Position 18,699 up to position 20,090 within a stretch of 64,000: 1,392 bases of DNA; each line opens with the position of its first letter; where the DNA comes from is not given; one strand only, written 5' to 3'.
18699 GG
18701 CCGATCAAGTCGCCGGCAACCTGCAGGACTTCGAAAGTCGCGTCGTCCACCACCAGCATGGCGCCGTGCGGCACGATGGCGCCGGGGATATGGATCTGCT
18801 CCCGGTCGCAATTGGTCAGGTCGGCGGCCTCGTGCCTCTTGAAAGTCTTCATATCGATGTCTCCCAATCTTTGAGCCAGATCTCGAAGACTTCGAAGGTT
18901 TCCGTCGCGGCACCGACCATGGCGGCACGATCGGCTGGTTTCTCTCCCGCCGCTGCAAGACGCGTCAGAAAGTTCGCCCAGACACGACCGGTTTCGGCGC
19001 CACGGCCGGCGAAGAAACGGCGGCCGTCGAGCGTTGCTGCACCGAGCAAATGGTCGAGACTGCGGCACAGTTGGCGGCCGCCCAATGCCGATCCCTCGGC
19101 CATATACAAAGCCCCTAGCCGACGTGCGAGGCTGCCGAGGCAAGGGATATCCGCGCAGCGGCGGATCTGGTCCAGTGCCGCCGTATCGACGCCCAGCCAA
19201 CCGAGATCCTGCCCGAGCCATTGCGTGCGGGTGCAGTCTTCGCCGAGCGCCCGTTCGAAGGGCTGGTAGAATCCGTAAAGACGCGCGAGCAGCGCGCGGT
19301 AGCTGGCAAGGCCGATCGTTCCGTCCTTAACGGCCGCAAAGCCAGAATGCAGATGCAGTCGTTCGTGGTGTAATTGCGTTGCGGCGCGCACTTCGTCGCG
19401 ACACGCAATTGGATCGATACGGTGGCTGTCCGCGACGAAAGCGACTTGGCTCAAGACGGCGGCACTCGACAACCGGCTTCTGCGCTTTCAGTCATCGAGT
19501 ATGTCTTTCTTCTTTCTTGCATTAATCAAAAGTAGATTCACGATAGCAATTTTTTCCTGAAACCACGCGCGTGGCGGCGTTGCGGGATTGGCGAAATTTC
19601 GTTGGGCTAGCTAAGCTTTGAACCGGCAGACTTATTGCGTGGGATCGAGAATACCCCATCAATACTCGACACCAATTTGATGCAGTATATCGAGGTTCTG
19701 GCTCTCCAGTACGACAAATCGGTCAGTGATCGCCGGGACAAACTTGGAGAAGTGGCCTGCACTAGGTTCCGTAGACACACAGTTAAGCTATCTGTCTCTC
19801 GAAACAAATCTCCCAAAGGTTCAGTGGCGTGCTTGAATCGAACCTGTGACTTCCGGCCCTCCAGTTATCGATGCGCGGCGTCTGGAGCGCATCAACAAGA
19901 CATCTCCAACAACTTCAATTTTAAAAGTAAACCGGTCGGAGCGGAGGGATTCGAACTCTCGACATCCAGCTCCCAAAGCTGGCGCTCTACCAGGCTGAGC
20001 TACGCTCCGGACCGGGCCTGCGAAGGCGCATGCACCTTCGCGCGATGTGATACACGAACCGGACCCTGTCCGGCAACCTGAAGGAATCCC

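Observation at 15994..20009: bphO-bphP photosensory pair bracketed by a 37-nt direct repeat of the tRNA-Pro 3' end: candidate tRNA-integrated islet without integrase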

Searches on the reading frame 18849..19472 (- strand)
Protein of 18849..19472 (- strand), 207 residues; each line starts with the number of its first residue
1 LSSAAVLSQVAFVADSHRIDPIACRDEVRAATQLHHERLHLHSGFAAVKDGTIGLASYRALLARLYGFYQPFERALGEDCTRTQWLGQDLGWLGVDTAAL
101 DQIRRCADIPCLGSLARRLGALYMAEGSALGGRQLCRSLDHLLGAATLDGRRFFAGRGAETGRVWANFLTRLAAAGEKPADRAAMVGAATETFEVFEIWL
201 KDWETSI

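Call 7: search_protein_families(library=pfam, proteins=[window:18849-19472:-])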
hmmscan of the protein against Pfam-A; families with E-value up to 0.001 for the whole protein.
window:18849-19472:- (207 aa): 1 family
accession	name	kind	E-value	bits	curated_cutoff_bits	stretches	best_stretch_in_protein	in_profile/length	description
PF01126.25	Heme_oxygenase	-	6.5e-14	52.7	23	1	27-201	6-203/204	Heme oxygenase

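Call 61: find_encoding_contigs(protein=window:18849-19454:-, flank=10000, max_places=10)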
Protein window:18849-19454:- (201 aa): 4 contigs read that carry it; 4 places shown.
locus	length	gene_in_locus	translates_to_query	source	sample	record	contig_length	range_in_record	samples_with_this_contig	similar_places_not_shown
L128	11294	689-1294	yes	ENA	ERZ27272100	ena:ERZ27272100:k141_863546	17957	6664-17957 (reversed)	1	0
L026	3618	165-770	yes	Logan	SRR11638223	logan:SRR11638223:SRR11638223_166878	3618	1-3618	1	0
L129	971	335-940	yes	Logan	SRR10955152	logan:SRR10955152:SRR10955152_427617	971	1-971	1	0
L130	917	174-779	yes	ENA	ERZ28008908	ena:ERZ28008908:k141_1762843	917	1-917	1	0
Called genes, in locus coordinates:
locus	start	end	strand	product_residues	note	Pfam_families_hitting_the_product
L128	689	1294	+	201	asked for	PF01126:Heme_oxygenase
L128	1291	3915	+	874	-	PF08446:PAS_2, PF01590:GAF, PF00360:PHY, PF07536:HWE_HK, PF07568:HisKA_2, PF00072:Response_reg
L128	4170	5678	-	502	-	PF01970:TctA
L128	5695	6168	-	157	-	PF07331:TctB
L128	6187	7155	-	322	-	PF03401:TctC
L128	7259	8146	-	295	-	PF02668:TauD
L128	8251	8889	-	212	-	PF11158:DUF2938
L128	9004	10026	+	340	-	PF00248:Aldo_ket_red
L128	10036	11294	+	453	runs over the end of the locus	PF00753:Lactamase_B, PF12706:Lactamase_B_2, PF10996:Beta-Casp, PF07521:RMMBL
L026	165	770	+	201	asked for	PF01126:Heme_oxygenase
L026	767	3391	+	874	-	PF08446:PAS_2, PF01590:GAF, PF00360:PHY, PF07536:HWE_HK, PF07568:HisKA_2, PF00072:Response_reg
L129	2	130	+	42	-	?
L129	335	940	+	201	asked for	PF01126:Heme_oxygenase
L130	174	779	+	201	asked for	PF01126:Heme_oxygenase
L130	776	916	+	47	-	?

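Call 76: search_solved_structures(query=window:18849-19454:-, max_evalue=0.001)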
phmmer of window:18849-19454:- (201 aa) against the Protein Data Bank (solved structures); distinct sequences matched with E-value up to 0.001: 0.

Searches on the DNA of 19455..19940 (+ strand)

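Call 66: search_dna_similar(query=window:19455-19940:+, collection=plasmids, mode=distant, max_evalue=0.01, max_rows=10)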
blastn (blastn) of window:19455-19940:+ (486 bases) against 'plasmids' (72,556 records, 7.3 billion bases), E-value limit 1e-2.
No match.

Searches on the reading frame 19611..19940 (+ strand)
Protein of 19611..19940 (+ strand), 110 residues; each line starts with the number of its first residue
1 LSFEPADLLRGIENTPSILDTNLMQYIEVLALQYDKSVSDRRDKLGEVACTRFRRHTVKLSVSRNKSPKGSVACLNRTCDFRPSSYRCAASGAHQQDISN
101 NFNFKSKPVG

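Call 65: search_protein_families(library=pfam, proteins=[window:19611-19940:+], max_evalue=1)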
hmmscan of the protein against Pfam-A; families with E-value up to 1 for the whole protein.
seq(110 aa): 1 family
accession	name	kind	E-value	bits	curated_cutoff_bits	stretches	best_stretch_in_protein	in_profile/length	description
PF10831.14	DUF2556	-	0.076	13.4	27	1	18-36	17-35/53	Protein of unknown function (DUF2556)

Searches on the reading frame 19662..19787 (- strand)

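Call 65: search_protein_families(library=pfam, proteins=[window:19662-19787:-], max_evalue=1)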
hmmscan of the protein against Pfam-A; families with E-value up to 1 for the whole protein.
seq(42 aa): 1 family
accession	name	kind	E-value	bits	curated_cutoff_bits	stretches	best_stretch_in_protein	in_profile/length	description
PF25345.1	PH_EXO84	-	0.071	13.2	27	1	14-32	28-46/180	PH domain found in exocyst complex component Exo84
